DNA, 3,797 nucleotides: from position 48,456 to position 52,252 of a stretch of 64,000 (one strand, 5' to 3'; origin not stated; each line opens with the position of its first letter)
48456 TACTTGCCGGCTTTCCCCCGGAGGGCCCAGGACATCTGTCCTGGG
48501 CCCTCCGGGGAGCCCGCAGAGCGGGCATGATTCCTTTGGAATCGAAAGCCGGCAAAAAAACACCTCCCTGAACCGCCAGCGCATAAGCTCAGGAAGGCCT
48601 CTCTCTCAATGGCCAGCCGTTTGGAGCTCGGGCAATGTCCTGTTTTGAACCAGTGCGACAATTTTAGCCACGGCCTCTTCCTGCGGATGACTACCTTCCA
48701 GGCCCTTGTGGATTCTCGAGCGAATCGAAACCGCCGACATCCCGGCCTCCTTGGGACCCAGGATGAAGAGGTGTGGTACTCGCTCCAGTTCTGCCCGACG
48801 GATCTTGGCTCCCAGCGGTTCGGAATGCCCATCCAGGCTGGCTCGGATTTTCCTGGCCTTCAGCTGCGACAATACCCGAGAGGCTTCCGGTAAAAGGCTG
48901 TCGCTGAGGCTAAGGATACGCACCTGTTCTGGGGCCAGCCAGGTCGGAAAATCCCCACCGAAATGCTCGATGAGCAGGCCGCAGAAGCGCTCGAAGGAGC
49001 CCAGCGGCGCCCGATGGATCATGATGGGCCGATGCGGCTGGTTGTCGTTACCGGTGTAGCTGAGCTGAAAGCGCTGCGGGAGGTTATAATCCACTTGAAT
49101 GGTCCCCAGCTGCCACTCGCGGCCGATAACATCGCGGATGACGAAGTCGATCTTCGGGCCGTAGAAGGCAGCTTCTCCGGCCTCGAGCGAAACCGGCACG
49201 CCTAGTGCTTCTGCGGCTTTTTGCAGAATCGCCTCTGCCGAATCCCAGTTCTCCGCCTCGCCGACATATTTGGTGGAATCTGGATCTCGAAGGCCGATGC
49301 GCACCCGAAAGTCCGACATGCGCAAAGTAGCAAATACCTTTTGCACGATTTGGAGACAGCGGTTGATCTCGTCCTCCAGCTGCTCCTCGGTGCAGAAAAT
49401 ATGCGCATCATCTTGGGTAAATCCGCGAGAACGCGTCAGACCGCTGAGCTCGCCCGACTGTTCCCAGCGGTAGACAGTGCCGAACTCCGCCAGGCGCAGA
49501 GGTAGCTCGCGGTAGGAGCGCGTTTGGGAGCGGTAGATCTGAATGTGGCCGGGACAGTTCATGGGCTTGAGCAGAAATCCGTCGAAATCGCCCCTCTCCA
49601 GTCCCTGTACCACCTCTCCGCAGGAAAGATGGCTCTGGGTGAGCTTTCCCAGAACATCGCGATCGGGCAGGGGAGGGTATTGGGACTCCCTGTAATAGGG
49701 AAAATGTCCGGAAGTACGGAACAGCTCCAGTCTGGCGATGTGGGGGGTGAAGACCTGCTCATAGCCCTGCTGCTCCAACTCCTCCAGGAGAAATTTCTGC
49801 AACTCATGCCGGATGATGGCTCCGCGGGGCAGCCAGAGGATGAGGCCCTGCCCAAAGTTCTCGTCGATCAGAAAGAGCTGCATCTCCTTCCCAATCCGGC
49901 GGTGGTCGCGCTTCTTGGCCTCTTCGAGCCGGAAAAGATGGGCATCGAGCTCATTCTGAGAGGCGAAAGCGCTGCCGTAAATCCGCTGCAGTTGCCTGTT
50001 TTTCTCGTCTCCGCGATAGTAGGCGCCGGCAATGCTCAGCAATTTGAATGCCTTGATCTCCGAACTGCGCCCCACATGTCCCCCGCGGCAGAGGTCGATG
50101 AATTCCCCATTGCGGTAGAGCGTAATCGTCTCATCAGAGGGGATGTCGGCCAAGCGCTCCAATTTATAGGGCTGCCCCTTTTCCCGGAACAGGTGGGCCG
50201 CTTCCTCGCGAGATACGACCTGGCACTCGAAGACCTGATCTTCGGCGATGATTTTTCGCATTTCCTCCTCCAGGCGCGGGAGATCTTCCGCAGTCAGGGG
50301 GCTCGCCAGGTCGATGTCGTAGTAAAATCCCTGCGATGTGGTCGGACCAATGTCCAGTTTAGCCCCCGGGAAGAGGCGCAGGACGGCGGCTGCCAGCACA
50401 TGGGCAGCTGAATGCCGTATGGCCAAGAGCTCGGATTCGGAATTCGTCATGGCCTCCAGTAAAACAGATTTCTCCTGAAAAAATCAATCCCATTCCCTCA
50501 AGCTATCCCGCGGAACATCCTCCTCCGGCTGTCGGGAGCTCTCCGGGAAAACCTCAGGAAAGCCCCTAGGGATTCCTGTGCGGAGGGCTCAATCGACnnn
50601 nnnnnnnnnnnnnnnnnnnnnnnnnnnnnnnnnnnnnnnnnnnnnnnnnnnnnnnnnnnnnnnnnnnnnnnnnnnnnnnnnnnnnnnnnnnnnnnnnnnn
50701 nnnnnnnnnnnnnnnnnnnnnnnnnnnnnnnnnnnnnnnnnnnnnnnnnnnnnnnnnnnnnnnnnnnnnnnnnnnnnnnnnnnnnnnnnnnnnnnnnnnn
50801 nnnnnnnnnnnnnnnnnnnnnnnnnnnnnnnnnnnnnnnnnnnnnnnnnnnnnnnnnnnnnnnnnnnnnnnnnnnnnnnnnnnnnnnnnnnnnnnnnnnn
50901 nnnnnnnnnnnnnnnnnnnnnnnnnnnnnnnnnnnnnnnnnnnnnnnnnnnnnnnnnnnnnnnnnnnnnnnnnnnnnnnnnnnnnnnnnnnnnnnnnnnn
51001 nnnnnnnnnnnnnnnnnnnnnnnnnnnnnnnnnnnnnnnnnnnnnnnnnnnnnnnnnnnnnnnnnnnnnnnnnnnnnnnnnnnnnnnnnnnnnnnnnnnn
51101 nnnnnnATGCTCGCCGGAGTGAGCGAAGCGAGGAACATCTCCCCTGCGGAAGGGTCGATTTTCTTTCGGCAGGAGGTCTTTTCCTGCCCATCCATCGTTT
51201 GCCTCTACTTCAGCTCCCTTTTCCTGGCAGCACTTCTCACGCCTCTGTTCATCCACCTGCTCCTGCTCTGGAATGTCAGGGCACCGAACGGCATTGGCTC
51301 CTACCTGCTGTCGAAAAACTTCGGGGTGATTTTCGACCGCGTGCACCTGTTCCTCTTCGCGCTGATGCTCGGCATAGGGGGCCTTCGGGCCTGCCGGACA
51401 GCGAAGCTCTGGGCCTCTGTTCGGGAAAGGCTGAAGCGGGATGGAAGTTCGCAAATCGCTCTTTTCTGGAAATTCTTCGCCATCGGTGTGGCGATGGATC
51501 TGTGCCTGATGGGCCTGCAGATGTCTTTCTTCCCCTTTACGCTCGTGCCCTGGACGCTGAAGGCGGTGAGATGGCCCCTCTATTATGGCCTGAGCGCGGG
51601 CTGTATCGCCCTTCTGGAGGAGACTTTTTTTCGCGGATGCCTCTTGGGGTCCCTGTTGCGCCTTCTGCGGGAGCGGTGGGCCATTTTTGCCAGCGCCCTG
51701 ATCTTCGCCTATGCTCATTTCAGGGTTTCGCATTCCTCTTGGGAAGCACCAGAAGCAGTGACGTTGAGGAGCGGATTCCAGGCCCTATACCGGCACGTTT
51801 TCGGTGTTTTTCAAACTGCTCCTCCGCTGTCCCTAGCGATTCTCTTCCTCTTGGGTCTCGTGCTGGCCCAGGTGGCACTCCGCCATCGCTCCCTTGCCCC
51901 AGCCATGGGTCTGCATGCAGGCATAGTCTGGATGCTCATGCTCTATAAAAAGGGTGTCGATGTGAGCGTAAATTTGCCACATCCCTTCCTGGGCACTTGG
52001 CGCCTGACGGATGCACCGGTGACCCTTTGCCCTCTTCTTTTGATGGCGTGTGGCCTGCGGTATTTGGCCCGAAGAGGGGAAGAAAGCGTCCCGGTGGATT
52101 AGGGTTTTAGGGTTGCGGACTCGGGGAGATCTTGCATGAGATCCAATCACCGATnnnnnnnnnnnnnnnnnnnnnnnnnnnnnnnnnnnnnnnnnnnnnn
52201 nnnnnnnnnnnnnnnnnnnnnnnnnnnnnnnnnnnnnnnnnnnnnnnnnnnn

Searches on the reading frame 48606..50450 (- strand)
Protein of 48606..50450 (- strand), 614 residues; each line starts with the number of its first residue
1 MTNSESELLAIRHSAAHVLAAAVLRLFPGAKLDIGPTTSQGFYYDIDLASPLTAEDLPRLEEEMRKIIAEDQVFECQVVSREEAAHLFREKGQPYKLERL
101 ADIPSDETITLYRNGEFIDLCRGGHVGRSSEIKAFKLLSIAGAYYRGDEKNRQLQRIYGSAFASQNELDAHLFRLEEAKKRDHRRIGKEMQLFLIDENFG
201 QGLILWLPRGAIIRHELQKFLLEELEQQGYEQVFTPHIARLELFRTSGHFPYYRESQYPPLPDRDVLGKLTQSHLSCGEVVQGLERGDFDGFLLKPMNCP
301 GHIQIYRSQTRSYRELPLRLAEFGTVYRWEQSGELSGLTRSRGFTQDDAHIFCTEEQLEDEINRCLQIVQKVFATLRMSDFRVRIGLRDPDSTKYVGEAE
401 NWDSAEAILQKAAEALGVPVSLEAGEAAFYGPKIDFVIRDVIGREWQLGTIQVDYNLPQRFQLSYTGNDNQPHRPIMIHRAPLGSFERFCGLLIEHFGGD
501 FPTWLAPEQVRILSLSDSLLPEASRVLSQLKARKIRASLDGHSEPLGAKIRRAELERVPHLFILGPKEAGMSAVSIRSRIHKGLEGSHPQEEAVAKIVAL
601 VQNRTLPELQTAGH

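Call 23: search_protein_families(library=pfam, proteins=[window:48606-50450:-], max_evalue=0.001)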
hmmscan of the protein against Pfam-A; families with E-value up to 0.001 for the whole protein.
window:48606-50450:- (614 aa): 3 families
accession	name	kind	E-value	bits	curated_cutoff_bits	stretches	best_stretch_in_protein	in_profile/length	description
PF00587.30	tRNA-synt_2b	-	4.4e-45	154.4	29.3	1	290-497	9-179/179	tRNA synthetase class II core domain (G, H, P, S and T)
PF07973.19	tRNA_SAD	-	3.1e-14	53.1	24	1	109-158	1-44/44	Threonyl and Alanyl tRNA synthetase second additional domain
PF03129.25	HGTP_anticodon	-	1.9e-13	50.8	21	1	509-598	1-92/94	Anticodon binding domain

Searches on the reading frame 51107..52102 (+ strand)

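Call 44: search_protein_families(library=pfam, proteins=[window:51107-52102:+], max_evalue=0.0001)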
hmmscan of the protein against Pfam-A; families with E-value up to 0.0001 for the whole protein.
window:51107-52102:+ (331 aa): 1 family
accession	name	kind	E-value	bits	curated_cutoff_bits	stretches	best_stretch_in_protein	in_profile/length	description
PF02517.21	Rce1-like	-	3.3e-13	50.2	22.4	1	162-275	10-92/93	Type II CAAX prenyl endopeptidase Rce1-like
